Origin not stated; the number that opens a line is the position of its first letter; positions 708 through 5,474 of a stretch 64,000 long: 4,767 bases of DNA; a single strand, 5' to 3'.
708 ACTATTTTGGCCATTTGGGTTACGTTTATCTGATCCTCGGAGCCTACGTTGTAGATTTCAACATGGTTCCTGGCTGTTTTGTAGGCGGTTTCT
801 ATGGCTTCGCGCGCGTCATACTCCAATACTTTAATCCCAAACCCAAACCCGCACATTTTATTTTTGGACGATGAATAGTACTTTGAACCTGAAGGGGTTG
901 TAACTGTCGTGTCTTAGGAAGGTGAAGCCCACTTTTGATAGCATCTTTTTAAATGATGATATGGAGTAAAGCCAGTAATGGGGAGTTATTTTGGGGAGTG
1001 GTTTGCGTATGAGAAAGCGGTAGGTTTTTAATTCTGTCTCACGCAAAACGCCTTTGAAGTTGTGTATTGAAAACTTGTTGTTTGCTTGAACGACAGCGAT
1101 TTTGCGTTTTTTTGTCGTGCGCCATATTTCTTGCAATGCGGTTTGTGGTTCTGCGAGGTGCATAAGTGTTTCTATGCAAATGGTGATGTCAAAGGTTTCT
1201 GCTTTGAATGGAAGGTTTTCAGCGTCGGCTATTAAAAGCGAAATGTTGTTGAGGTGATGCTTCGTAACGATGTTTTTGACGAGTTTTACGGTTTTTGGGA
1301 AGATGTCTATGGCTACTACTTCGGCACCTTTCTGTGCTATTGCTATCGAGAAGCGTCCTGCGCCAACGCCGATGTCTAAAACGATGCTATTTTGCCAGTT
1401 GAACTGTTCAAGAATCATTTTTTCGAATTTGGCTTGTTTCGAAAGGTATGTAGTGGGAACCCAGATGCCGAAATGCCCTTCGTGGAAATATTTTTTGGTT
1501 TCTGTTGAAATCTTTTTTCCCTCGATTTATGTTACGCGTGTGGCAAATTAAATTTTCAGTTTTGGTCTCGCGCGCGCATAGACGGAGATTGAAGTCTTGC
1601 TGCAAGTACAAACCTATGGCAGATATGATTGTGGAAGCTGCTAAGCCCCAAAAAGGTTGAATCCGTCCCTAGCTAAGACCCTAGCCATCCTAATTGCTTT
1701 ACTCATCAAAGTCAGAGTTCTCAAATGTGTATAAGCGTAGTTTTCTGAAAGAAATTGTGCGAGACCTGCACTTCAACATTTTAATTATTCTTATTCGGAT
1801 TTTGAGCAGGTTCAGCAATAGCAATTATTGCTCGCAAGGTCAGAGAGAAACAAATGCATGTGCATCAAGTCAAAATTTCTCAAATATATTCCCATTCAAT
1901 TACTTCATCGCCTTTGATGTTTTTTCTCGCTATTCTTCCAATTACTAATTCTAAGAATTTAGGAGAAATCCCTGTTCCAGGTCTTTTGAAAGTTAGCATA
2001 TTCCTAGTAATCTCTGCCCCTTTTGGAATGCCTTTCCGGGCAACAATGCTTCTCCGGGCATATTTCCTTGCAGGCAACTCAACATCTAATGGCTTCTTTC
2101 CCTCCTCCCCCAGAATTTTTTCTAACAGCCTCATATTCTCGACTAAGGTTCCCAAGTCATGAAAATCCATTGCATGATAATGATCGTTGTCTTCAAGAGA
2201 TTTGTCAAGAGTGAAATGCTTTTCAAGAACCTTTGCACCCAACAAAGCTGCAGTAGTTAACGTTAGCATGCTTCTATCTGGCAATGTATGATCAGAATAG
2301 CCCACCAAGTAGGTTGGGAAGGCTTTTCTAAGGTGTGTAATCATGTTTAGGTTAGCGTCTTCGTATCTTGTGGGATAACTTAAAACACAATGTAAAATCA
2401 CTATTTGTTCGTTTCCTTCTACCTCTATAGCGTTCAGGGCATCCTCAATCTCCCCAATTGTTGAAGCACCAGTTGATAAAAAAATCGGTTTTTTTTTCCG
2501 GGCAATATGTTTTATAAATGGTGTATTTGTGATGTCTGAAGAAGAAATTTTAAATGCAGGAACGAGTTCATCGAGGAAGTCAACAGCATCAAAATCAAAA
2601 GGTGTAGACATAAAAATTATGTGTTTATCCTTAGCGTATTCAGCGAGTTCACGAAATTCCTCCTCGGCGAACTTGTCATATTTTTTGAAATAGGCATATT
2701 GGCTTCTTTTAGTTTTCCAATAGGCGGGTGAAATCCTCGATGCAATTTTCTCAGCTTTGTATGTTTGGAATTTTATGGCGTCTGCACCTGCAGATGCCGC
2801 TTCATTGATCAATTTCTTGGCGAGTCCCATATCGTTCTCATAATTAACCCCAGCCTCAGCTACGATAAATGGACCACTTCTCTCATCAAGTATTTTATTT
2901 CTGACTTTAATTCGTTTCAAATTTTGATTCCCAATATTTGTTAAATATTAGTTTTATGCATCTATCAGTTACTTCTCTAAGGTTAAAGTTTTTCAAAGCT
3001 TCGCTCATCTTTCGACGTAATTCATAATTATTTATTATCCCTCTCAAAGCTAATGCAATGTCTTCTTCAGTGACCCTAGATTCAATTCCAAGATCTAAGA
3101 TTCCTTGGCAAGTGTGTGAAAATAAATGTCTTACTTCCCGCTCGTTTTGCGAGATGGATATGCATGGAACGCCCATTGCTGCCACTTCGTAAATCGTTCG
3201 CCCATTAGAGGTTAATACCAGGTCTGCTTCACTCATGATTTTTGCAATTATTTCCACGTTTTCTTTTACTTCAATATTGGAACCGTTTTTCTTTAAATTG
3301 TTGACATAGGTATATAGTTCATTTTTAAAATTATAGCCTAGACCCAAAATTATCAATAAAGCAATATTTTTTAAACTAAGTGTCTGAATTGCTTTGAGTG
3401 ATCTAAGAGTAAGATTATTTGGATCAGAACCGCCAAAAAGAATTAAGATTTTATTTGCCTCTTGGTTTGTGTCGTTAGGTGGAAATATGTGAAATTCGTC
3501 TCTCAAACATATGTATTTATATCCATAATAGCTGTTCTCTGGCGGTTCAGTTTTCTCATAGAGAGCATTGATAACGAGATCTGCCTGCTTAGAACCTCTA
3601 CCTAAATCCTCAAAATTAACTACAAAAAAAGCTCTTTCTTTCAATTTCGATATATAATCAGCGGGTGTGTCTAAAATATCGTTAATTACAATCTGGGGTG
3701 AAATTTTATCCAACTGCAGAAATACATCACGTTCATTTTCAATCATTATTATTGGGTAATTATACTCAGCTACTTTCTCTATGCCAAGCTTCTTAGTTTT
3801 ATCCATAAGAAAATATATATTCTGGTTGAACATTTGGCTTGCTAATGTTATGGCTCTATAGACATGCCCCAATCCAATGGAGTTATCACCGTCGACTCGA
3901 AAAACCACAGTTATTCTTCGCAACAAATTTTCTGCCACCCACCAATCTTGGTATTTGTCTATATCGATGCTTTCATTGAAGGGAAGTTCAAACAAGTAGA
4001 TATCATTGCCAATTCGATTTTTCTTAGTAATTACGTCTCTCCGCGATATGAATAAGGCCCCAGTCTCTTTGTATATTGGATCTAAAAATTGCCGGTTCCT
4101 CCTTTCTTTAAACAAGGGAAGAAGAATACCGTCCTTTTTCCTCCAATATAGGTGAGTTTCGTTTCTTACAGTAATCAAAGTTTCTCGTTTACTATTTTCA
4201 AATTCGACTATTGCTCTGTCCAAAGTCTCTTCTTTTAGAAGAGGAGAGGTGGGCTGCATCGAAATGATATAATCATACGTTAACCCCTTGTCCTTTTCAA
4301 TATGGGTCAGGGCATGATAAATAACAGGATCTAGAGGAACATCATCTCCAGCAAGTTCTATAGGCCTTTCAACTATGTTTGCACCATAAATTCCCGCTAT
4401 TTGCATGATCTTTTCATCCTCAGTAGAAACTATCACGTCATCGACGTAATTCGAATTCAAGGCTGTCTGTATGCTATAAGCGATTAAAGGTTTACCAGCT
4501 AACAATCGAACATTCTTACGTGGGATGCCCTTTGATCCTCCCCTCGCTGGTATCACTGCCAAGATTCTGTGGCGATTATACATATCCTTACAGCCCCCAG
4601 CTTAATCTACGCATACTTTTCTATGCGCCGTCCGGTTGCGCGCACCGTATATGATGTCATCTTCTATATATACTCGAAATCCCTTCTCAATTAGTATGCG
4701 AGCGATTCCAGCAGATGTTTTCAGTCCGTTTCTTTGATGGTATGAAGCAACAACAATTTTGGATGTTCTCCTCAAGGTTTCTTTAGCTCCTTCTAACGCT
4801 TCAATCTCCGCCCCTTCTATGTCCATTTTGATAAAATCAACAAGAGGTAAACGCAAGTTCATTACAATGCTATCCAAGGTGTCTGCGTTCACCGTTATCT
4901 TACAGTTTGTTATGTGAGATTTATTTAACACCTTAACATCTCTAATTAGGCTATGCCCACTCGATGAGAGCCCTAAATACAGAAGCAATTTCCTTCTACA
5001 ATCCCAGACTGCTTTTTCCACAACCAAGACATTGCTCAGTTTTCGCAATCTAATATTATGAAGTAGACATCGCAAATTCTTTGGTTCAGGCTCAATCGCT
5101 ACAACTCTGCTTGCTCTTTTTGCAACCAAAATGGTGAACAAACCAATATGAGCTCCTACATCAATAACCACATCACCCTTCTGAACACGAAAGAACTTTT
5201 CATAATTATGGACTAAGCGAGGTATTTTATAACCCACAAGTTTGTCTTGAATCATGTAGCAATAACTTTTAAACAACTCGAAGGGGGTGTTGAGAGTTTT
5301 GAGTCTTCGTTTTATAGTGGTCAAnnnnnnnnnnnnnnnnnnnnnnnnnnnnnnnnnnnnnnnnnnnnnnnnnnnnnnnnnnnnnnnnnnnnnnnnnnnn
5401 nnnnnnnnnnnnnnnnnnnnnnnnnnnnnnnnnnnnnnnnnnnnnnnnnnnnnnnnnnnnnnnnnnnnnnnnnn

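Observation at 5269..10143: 1624-aa giant: STT3/GT-C-like membrane core without WWDYG, fused to a sequon-rich ectodomain of about 870 aa and a C-terminal anchor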

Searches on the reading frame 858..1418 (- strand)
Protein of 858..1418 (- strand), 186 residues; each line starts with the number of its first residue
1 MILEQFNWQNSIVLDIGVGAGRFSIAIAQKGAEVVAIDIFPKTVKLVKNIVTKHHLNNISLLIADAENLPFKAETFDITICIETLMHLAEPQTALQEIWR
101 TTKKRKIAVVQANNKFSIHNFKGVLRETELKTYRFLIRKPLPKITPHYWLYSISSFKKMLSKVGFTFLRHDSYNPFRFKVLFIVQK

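Call 10: search_protein_families(library=pfam, proteins=[window:858-1418:-], max_evalue=0.001)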
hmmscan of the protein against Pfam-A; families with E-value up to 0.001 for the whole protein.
window:858-1418:- (186 aa): 16 families
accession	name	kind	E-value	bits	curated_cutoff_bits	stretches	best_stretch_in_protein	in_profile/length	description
PF08241.18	Methyltransf_11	-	5.2e-22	78.7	21.2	1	14-107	1-92/95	Methyltransferase domain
PF13847.12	Methyltransf_31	-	1.9e-20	73.5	27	1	10-114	4-113/145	Methyltransferase domain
PF13649.12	Methyltransf_25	-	6.4e-20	72.1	27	1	13-104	1-95/97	Methyltransferase domain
PF13489.12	Methyltransf_23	-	2e-13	50.8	27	1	9-168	22-162/164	Methyltransferase domain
PF08242.18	Methyltransf_12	-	3.1e-12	47.5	30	1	14-103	1-93/98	Methyltransferase domain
PF01209.24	Ubie_methyltran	-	1.8e-09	37.7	20.1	1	11-110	49-151/233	ubiE/COQ5 methyltransferase family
PF02390.23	Methyltransf_4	-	1.1e-07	31.9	24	1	9-68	1-63/173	Putative methyltransferase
PF03848.20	TehB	-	1.4e-07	31.6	20.4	1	12-92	33-112/193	Tellurite resistance protein TehB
PF02475.24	TRM5-TYW2_MTfase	-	1.8e-07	31.7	28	1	9-71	36-101/164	TRM5/TYW2 methyltransferase domain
PF06325.19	PrmA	-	7.5e-07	29.4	22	1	2-81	154-232/296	Ribosomal protein L11 methyltransferase (PrmA)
PF02527.21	GidB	-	1.5e-05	24.8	27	1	7-97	46-136/184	rRNA small subunit methyltransferase G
PF02353.26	CMAS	-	9.7e-05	22.2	27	1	11-174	64-219/273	Mycolic acid cyclopropane synthetase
PF05175.20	MTS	-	0.00013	22.1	23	1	3-80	24-103/170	Methyltransferase small domain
PF24675.1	NpmA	-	0.00019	21.2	60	1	9-72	23-92/214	16S rRNA (adenine(1408)-N(1))-methyltransferase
PF01728.25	FtsJ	-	0.00057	20.3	24.1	0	2-53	12-70/181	FtsJ-like methyltransferase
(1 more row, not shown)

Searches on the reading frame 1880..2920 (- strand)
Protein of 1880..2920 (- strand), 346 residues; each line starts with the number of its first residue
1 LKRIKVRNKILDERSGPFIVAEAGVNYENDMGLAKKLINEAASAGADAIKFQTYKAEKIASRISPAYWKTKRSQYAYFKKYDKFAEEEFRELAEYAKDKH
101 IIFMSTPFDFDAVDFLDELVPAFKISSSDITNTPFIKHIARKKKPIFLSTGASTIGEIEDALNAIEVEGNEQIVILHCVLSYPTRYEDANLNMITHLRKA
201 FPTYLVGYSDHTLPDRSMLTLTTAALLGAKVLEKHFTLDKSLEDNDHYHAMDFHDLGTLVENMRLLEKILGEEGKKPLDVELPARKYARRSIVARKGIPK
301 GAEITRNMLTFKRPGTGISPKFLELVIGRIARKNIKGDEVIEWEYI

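Call 10: search_protein_families(library=pfam, proteins=[window:1880-2920:-], max_evalue=0.001)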
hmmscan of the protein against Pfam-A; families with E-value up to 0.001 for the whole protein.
window:1880-2920:- (346 aa): 2 families
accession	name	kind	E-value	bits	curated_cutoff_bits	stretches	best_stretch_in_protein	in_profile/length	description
PF03102.20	NeuB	-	4.6e-80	269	22.1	1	37-273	1-239/241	NeuB family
PF08666.17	SAF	-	1.4e-11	45.2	21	1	289-344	1-60/63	SAF domain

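Call 96: search_protein_families(library=ncbifam, proteins=[window:1880-2920:-], max_evalue=0.001)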
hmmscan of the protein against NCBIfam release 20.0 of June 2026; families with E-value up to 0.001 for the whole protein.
window:1880-2920:- (346 aa): 5 families
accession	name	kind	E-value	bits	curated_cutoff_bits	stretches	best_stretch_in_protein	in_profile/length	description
TIGR03569.1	NeuB_NnaB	equivalog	1.2e-101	340.1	399.65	1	17-341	1-329/329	N-acetylneuraminate synthase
TIGR03586.1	PseI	equivalog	7.1e-78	262.1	340.25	1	17-338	2-324/327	pseudaminic acid synthase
TIGR01361.1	DAHP_synth_Bsub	equivalog_domain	5.1e-06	26.1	267.75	1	84-263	73-257/260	3-deoxy-7-phosphoheptulonate synthase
NF006421.0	PRK08673.1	subfamily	1.3e-05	24.6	335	1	84-272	142-335/338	3-deoxy-7-phosphoheptulonate synthase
NF009239.0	PRK12595.1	equivalog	4.9e-05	22.5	279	1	84-177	166-260/360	bifunctional 3-deoxy-7-phosphoheptulonate synthase/chorismate mutase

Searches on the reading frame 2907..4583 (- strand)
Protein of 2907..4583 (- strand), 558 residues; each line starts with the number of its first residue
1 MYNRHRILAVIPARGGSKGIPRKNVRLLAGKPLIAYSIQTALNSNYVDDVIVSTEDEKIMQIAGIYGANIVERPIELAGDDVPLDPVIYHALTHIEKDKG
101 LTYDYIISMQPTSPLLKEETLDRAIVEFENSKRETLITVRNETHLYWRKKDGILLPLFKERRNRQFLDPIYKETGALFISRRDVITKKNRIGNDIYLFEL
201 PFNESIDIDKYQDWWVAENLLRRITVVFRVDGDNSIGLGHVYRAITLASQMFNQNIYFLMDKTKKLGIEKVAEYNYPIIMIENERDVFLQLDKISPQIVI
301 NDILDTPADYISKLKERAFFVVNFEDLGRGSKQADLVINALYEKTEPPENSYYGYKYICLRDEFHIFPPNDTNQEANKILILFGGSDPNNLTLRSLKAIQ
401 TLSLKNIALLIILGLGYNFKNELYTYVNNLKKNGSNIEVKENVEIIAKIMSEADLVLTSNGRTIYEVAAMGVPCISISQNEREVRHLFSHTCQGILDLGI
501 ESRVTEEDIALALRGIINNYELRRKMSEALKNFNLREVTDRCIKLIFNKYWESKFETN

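Call 10: search_protein_families(library=pfam, proteins=[window:2907-4583:-], max_evalue=0.001)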
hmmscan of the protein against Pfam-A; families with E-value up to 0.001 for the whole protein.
window:2907-4583:- (558 aa): 4 families
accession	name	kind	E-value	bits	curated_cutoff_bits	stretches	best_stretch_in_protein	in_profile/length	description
PF02348.25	CTP_transf_3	-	5.5e-23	82.3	22.6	1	9-146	2-121/217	Cytidylyltransferase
PF04101.22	Glyco_tran_28_C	-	1.7e-05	25.4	22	1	380-491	2-111/166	Glycosyltransferase family 28 C-terminal domain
PF00534.26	Glycos_transf_1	-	0.00054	20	26.4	1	394-531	32-170/172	Glycosyl transferases group 1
PF13692.12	Glyco_trans_1_4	-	0.00063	20.5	27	0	395-483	20-113/142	Glycosyl transferases group 1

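Call 96: search_protein_families(library=ncbifam, proteins=[window:2907-4583:-], max_evalue=0.001)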
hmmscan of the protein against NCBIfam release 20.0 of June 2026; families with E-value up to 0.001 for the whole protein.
window:2907-4583:- (558 aa): 8 families
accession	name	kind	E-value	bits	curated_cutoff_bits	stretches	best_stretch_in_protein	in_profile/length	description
TIGR03584.1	PseF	equivalog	5.5e-40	137.4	205.7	1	8-220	1-219/222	pseudaminic acid cytidylyltransferase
TIGR03590.1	PseG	equivalog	4.1e-37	128.3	153.55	1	225-478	2-268/280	UDP-2,4-diacetamido-2,4,6-trideoxy-beta-L-altropyranose hydrolase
NF003952.0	PRK05450.1-5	subfamily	5.1e-14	52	193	1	6-139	2-127/250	3-deoxy-manno-octulosonate cytidylyltransferase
NF003950.0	PRK05450.1-3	subfamily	4.6e-12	45.8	234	1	7-142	3-131/248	3-deoxy-manno-octulosonate cytidylyltransferase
NF009905.0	PRK13368.1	subfamily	3.1e-11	43.1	255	1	7-138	3-124/243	3-deoxy-manno-octulosonate cytidylyltransferase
NF003948.0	PRK05450.1-1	equivalog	5.1e-10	39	281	1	5-134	4-126/248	3-deoxy-manno-octulosonate cytidylyltransferase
TIGR00466.1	kdsB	equivalog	1.1e-07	31.5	155.2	1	9-71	5-66/241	3-deoxy-manno-octulosonate cytidylyltransferase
TIGR01133.1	murG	equivalog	1.7e-06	27.3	250.25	1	375-546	180-353/353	undecaprenyldiphospho-muramoylpentapeptide beta-N-acetylglucosaminyltransferase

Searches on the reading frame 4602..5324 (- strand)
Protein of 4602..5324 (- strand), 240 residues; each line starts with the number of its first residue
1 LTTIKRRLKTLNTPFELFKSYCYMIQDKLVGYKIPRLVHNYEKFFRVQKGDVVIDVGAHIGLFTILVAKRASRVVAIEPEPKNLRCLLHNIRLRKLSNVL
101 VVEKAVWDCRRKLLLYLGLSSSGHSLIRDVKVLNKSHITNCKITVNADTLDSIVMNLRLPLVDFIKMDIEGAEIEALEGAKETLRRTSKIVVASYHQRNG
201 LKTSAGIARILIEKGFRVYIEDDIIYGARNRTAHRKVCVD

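Call 10: search_protein_families(library=pfam, proteins=[window:4602-5324:-], max_evalue=0.001)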
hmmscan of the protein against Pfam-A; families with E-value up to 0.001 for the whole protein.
window:4602-5324:- (240 aa): 2 families
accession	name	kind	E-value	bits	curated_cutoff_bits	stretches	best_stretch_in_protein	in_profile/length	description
PF05050.19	Methyltransf_21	-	4.6e-18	66.4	22.7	1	55-217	1-172/173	Methyltransferase FkbM domain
PF02475.24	TRM5-TYW2_MTfase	-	2.9e-11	44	28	1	46-104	33-94/164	TRM5/TYW2 methyltransferase domain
